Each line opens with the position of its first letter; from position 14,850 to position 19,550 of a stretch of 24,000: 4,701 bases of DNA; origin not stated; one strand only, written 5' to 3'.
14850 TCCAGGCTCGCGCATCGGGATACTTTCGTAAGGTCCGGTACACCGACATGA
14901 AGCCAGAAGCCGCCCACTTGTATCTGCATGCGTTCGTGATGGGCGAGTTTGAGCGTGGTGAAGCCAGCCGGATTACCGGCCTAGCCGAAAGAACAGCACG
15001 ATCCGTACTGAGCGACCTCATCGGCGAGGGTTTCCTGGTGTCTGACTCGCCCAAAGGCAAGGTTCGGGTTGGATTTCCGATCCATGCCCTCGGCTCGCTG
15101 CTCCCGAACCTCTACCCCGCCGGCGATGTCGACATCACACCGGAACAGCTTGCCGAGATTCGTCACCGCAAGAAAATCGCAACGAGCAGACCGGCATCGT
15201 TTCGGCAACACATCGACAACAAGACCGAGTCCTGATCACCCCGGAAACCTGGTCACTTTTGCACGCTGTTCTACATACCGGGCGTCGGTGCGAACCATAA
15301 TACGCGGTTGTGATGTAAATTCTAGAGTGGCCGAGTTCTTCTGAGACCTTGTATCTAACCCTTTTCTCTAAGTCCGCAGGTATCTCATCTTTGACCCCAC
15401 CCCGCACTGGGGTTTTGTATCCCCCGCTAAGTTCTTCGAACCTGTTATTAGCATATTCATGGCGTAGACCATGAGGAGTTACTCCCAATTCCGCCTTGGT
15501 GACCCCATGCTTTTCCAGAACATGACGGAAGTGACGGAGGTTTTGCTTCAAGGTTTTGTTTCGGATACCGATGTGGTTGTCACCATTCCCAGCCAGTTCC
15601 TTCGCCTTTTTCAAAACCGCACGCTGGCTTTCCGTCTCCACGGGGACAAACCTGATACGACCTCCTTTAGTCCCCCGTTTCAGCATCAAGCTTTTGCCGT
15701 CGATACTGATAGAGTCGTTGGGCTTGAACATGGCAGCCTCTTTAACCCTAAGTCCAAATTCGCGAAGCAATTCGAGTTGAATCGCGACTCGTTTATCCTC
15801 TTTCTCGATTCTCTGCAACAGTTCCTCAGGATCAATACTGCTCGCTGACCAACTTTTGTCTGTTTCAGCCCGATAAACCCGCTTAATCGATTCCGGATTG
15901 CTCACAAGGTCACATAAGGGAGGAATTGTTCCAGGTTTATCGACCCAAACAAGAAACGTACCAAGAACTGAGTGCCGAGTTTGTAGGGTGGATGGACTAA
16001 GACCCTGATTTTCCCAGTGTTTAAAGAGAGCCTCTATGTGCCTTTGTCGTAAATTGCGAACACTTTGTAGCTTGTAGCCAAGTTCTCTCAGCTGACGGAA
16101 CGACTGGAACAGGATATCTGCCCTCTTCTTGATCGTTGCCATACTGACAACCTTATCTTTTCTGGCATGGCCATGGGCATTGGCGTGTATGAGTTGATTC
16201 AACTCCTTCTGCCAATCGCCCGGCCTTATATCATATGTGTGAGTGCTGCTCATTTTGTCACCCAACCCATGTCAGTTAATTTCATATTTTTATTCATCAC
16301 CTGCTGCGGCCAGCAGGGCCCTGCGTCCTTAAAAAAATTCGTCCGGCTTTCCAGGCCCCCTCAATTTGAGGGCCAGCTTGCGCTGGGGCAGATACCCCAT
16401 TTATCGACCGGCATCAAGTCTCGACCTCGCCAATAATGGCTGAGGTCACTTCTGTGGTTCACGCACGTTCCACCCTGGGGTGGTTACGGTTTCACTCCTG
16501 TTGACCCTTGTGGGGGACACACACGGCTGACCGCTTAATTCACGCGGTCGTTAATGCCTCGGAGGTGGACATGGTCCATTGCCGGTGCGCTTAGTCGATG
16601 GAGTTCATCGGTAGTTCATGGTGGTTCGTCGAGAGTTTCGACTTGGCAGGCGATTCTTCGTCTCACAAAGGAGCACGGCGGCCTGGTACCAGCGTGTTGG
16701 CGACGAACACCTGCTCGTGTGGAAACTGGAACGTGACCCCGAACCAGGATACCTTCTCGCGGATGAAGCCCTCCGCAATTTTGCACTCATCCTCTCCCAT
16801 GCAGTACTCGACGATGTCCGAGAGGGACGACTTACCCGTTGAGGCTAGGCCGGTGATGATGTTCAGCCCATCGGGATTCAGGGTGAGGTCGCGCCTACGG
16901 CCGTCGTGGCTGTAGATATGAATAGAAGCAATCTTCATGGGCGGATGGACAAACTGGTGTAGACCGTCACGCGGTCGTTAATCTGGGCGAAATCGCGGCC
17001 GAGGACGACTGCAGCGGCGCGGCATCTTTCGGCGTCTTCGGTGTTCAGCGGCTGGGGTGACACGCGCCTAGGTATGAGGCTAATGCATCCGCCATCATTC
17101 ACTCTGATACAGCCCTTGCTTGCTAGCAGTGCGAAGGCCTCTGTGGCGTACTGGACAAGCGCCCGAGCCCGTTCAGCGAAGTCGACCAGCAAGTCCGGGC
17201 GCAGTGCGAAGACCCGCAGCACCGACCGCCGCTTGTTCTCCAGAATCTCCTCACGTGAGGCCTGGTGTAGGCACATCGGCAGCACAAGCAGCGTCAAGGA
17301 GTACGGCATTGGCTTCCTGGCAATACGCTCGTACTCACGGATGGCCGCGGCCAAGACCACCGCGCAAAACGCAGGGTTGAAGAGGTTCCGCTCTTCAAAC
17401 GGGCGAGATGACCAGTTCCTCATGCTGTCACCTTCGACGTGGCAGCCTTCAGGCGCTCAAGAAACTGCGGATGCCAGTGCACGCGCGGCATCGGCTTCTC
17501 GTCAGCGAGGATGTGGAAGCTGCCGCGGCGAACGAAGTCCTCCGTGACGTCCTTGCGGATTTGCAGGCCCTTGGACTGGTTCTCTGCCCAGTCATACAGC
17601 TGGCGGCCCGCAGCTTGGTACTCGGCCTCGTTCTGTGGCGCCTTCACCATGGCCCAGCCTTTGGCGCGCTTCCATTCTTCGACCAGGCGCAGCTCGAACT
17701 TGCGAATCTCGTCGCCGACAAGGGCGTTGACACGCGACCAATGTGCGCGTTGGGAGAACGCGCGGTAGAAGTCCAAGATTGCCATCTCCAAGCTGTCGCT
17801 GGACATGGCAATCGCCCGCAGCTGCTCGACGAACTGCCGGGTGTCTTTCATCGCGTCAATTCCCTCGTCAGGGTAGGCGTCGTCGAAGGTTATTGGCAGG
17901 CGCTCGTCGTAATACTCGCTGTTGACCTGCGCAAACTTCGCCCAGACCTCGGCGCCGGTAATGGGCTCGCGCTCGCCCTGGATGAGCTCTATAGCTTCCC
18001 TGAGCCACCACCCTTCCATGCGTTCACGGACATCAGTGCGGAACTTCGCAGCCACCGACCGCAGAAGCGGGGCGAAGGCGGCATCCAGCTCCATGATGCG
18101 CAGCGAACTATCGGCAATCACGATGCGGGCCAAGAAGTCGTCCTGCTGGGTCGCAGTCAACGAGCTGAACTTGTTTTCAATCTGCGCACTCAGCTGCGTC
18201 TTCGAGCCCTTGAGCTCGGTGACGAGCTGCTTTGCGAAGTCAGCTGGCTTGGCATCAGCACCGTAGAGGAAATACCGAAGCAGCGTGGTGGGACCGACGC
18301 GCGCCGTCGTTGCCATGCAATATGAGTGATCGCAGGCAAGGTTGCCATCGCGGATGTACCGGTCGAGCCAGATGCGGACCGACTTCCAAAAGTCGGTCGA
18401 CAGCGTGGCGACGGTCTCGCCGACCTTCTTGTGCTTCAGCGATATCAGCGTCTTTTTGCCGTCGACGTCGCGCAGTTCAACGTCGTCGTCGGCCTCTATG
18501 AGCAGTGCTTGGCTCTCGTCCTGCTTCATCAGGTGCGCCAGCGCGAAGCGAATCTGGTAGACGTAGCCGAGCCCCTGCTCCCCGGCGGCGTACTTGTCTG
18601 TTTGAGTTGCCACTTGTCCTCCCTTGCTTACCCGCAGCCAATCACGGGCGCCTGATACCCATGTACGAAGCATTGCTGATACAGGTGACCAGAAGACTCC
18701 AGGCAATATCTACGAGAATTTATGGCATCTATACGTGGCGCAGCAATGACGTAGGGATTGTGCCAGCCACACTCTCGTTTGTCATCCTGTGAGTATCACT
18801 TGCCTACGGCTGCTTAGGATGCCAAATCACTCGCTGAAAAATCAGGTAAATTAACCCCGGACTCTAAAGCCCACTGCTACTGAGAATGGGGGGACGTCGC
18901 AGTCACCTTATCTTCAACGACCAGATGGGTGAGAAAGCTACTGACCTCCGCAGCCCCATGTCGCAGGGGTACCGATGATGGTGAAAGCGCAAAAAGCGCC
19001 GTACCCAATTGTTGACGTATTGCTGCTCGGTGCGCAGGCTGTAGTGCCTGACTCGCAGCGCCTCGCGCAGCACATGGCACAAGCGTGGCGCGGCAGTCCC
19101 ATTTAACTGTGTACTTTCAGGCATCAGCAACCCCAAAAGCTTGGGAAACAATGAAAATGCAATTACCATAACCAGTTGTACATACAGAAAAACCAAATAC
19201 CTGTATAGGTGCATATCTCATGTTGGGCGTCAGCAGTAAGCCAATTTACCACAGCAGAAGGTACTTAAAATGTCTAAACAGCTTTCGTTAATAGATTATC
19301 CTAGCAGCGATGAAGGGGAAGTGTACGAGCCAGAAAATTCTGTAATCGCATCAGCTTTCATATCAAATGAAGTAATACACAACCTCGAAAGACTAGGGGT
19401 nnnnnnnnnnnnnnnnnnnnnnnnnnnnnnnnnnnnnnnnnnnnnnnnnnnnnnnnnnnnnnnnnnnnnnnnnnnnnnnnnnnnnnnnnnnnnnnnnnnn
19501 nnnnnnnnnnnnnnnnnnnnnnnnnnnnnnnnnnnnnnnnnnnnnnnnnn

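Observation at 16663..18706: ABC-3C-type three-component conflict operon with its ABC ATPase cut off after about 90 codons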

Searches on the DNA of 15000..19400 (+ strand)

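Call 7: search_dna_similar(query=window:15000-19400:+, collection=plasmids, mode=near, max_rows=20)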
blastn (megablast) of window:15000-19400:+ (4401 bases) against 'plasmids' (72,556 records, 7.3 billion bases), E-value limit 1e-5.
No match.

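Call 8: search_dna_similar(query=window:15000-19400:+, collection=phages, mode=near, max_rows=10)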
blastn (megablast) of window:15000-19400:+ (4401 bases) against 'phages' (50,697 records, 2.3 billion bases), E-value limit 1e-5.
No match.

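Call 21: search_dna_similar(query=window:15100-16700:+, collection=plasmids, mode=distant, max_rows=15)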
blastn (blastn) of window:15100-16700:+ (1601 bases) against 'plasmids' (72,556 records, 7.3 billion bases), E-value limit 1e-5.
No match.

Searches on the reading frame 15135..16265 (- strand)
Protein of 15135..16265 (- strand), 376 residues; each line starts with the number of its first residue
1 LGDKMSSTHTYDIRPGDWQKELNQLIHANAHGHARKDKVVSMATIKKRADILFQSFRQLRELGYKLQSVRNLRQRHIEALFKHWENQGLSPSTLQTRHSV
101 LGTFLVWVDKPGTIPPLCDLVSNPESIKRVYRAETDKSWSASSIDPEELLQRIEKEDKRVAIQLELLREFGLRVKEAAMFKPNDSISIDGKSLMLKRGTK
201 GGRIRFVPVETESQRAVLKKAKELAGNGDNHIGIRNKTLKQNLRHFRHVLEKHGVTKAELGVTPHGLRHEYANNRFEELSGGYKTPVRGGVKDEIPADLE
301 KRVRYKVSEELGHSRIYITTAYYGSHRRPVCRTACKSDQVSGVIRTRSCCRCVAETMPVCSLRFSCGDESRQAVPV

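Call 3: search_protein_families(library=pfam, proteins=[window:15135-16265:-], max_evalue=0.1)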
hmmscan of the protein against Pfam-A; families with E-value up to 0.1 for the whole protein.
window:15135-16265:- (376 aa): 3 families
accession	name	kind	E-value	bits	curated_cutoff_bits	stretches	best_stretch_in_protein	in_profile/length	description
PF12835.12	Integrase_1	-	4.8e-13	49.7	23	1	147-273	20-148/149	Integrase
PF12834.13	Phage_int_SAM_2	-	3.3e-10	40.8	22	1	40-106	17-83/91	Phage integrase, N-terminal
PF00589.27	Phage_integrase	-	8.3e-08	32.6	27.1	1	147-274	9-139/172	Phage integrase family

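Call 5: search_protein_families(library=ncbifam, proteins=[window:15135-16265:-], max_evalue=0.1)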
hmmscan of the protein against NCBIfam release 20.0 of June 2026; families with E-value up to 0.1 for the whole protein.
window:15135-16265:- (376 aa): 6 families
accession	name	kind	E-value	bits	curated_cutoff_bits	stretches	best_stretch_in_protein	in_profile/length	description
NF040815.2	recomb_XerA_Arch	equivalog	6.2e-12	45.6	220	1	65-274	32-225/263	site-specific tyrosine recombinase/integron integrase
TIGR02224.1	recomb_XerC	equivalog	1.4e-11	44.3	335.15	1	36-274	9-248/295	tyrosine recombinase XerC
NF001399.0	PRK00283.1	subfamily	1.2e-08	34.6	279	1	65-273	44-253/300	tyrosine recombinase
TIGR02225.1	recomb_XerD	equivalog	1.4e-06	27.8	329.6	1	56-273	28-244/290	site-specific tyrosine recombinase XerD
NF002331.0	PRK01287.1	subfamily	0.013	14.5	371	0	70-112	24-65/365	site-specific tyrosine recombinase XerC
TIGR02249.1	integrase_gron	subfamily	0.03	13.7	265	0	128-217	87-173/315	integron integrase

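Call 20: find_encoding_contigs(protein=window:15135-16265:-, flank=10000, max_places=10)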
Protein window:15135-16265:- (376 aa): no gene with exactly this product is on record in the collection.

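Call 22: find_homologous_proteins(query=window:15135-16265:-)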
Query window:15135-16265:- (376 aa): 1050 proteins with E <= 0.001 among 3001 candidates; the best 120 are listed.
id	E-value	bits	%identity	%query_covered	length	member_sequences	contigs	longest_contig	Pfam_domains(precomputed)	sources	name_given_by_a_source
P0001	1.3e-250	849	100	99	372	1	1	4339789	PF12835.13,PF00589.28,PF12834.14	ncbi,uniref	ncbi:integrase domain-containing protein [Pseudogulbenkiania sp. MAI-1]|uniref:tyrosine-type recombi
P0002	1.1e-149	517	69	85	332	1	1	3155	PF12835.13,PF00589.28,PF12834.14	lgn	-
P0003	7.2e-149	514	69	87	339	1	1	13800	PF12835.13,PF12834.14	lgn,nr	nr:integrase domain-containing protein [uncultured Pseudogulbenkiania sp.]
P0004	8.3e-145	501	68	84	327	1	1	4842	PF12835.13,PF00589.28,PF12834.14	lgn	-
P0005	2.6e-92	328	48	86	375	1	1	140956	PF12835.13,PF12834.14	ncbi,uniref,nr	ncbi:integrase domain-containing protein [Crenobacter sp. SG2305]|uniref:tyrosine-type recombinase/i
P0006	3.1e-92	328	48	83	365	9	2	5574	PF12835.13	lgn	-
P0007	1.9e-91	325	49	84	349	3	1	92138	PF12835.13,PF00589.28,PF12834.14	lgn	-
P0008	4.2e-89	317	47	85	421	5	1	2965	PF12835.13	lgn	-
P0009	8.3e-88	313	47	85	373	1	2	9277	PF12835.13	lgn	-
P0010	1.9e-78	282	46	82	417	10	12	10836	PF12835.13,PF12834.14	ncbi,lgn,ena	-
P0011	1.9e-78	282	45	84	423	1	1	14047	PF12835.13,PF12834.14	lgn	-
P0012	4.7e-78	281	42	86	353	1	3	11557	PF12835.13,PF12834.14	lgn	-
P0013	5.1e-78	281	44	82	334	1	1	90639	PF12835.13,PF12834.14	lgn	-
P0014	5.9e-78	281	44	83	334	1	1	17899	PF12835.13,PF12834.14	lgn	-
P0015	6.1e-77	277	45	82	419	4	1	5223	PF12835.13,PF12834.14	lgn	-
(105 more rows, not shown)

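Call 23: find_encoding_contigs(protein=P0001, flank=10000, max_places=5)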
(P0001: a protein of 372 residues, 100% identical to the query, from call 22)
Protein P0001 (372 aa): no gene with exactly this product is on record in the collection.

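Call 30: find_encoding_contigs(protein=P0003, flank=10000, max_places=4)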
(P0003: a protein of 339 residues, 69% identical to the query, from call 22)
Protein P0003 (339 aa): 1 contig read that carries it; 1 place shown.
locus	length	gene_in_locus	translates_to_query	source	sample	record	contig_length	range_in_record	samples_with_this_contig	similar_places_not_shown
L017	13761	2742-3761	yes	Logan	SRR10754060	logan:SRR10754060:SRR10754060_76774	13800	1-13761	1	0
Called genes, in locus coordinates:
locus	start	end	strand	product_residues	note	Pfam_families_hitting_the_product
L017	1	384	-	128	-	?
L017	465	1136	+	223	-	PF02586:SRAP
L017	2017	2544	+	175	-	-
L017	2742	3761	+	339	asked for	PF12834:Phage_int_SAM_2, PF12835:Integrase_1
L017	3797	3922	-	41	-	-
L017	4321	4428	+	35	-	-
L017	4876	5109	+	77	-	-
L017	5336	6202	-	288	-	-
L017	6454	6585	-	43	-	-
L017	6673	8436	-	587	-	PF14449:PT-TG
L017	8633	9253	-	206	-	-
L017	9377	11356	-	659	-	PF05496:RuvB_N (faint), PF05673:DUF815 (faint), PF06068:TIP49 (faint), PF02367:TsaE (faint), PF13191:AAA_16 (faint), PF00004:AAA, PF00910:RNA_helicase (faint), PF00004:AAA, +5 more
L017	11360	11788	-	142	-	-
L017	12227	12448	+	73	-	PF12844:HTH_19, PF13560:HTH_31, PF01381:HTH_3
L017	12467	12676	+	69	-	-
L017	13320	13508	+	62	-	PF05930:Phage_AlpA, PF12728:HTH_17 (faint)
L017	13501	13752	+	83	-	PF01610:DDE_Tnp_ISL3 (weak)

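Call 31: find_encoding_contigs(protein=P0005, flank=10000, max_places=3)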
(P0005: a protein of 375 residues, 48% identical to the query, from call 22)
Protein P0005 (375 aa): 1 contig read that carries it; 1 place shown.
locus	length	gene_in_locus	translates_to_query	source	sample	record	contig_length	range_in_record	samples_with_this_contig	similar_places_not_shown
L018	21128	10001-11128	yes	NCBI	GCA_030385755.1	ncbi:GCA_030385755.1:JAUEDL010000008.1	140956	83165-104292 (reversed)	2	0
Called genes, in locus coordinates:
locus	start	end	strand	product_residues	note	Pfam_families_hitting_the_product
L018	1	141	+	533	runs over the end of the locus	PF00437:T2SSE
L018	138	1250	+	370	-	PF00482:T2SSF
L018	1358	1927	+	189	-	PF08805:PilS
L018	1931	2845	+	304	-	PF00437:T2SSE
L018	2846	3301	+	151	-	PF07419:PilM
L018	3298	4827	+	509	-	PF04917:Shufflon_N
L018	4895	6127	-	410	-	PF01757:Acyl_transf_3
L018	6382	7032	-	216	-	-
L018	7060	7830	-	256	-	-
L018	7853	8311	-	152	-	-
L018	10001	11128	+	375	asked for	PF12834:Phage_int_SAM_2 (faint), PF12835:Integrase_1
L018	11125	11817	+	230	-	-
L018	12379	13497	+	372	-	PF01656:CbiA, PF02374:ArsA_ATPase (faint), PF13614:AAA_31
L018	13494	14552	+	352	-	PF02195:ParB_N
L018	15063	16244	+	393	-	-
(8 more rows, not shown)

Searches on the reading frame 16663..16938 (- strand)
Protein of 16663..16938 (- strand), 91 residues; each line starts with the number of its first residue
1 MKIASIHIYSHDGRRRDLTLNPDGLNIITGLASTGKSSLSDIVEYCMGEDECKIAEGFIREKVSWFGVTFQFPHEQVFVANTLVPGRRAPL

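Call 3: search_protein_families(library=pfam, proteins=[window:16663-16938:-], max_evalue=0.1)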
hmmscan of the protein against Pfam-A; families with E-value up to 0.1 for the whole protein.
window:16663-16938:- (91 aa): 3 families
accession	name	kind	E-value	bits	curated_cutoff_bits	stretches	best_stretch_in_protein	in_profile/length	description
PF13476.12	AAA_23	-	0.0063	17.6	27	1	8-50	9-46/201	AAA domain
PF02463.25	SMC_N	-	0.0082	16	40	1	23-52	24-53/220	RecF/RecN/SMC N terminal domain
PF13555.12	AAA_29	-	0.025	14.8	27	1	16-43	15-42/61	P-loop containing region of AAA domain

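Call 4: search_protein_families(library=padloc, proteins=[window:16663-16938:-], max_evalue=0.1)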
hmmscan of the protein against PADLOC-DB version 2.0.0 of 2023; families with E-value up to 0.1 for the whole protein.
window:16663-16938:- (91 aa): 14 families
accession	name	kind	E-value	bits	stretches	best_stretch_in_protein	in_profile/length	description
PDLC03859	LmuB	-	4.3e-25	87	1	1-80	3-80/611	-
PDLC03862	LmuB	-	7.9e-08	29.1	1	23-73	27-76/643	-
PDLC03863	LmuB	-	1.2e-06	25.5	1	1-51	3-52/610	-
PDLC03867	LmuB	-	2.2e-06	24.4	1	3-53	6-55/605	-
PDLC03865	LmuB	-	3.8e-05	20.1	1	1-48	1-56/1007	-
PDLC03860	LmuB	-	0.0002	18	1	1-71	4-72/565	-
PDLC00250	LmuB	-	0.00021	18.1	1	2-54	6-58/582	AAA ATPase domain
PDLC03866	LmuB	-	0.00037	16.9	1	15-51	17-52/641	-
PDLC00256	LmuB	-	0.00052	16.8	1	8-76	12-77/563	AAA ATPase domain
PDLC00255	LmuB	-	0.0012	15.8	1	4-50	7-53/550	AAA ATPase domain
PDLC02336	AbiLi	-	0.0029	15.2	1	25-53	24-52/340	AbiLi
PDLC00249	LmuB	-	0.022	11.4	1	2-64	5-67/565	AAA ATPase domain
PDLC04891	PDC-S06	-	0.023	11.1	1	16-43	93-120/858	-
PDLC00305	PtuA1|PtuA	-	0.03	11.7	1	1-51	1-51/392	AAA ATPase domain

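Call 5: search_protein_families(library=ncbifam, proteins=[window:16663-16938:-], max_evalue=0.1)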
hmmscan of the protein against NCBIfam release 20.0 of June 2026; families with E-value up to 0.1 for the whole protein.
window:16663-16938:- (91 aa): 3 families
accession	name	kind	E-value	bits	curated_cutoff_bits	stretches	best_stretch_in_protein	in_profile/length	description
NF045780.1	TrlF_fam_ATP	equivalog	0.027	13.2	350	1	15-51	302-337/944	TrlF family AAA-like ATPase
TIGR01978.1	sufC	equivalog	0.068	12.6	212.8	1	17-60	20-60/243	Fe-S cluster assembly ATPase SufC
NF002244.0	PRK01156.1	equivalog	0.071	11.1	847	1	23-75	23-76/895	DNA double-strand break repair ATPase Rad50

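Call 18: find_encoding_contigs(protein=window:16663-16938:-, flank=10000, max_places=10)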
Protein window:16663-16938:- (91 aa): no gene with exactly this product is on record in the collection.

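Call 47: search_protein_representatives(protein=window:16663-16938:-)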
Query: 91 residues. Proteins with E-value up to 0.001 (for the whole library): 1185; up to 1e-10: 381; up to 1e-30: 1. The best 150 are listed.
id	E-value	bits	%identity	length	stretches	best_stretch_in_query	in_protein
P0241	1.7e-31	124.0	66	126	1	1-83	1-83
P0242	2.1e-28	114.2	61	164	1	1-88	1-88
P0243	4.2e-28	113.2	65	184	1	1-85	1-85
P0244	4.4e-28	113.1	61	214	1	1-88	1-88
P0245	1.1e-27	111.9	63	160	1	1-86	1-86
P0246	2.3e-27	110.8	60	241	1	1-88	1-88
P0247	4.1e-27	110.1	64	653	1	1-81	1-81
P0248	5.6e-27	109.6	63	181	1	1-81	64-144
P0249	8.1e-27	109.1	64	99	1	1-83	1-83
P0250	1.6e-26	108.2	68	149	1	1-74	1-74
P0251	1.3e-25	105.3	64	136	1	1-82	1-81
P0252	8.2e-25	102.7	65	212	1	1-81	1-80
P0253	4.3e-22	94.0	65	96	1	1-69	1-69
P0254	5.4e-21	90.5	53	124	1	1-89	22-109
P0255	8.1e-21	89.9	55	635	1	1-84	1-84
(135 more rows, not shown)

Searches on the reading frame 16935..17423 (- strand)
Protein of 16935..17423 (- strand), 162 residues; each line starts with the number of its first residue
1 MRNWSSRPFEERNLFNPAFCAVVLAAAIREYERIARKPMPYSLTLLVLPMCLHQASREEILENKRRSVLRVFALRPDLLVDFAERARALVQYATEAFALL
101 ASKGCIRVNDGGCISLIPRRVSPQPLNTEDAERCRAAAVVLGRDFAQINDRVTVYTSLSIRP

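Call 3: search_protein_families(library=pfam, proteins=[window:16935-17423:-], max_evalue=0.1)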
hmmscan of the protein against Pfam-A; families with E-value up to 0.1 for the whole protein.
window:16935-17423:- (162 aa): 1 family
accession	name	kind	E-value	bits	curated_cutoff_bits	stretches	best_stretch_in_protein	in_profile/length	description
PF20131.4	MC3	-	5.6e-44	149.8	23.2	1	4-162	1-159/159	ABC-three component (ABC-3C) system Middle Component 3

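Call 4: search_protein_families(library=padloc, proteins=[window:16935-17423:-], max_evalue=0.1)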
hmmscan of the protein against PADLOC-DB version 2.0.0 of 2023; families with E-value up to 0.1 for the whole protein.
window:16935-17423:- (162 aa): 1 family
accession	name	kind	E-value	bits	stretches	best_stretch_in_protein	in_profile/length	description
PDLC03870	LmuC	-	1.5e-08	33.4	1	11-161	8-162/163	-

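Call 5: search_protein_families(library=ncbifam, proteins=[window:16935-17423:-], max_evalue=0.1)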
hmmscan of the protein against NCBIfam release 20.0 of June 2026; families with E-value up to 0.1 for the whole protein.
window:16935-17423:- (162 aa): 0 families

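Call 19: find_encoding_contigs(protein=window:16935-17423:-, flank=10000, max_places=10)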
Protein window:16935-17423:- (162 aa): no gene with exactly this product is on record in the collection.

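Call 43: search_solved_structures(query=window:16935-17423:-, max_evalue=0.001)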
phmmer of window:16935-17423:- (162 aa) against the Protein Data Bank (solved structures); distinct sequences matched with E-value up to 0.001: 1.
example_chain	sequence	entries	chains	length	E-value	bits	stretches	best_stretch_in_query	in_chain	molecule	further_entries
9hqu_D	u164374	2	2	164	0.00011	25.4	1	10-150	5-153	LmuC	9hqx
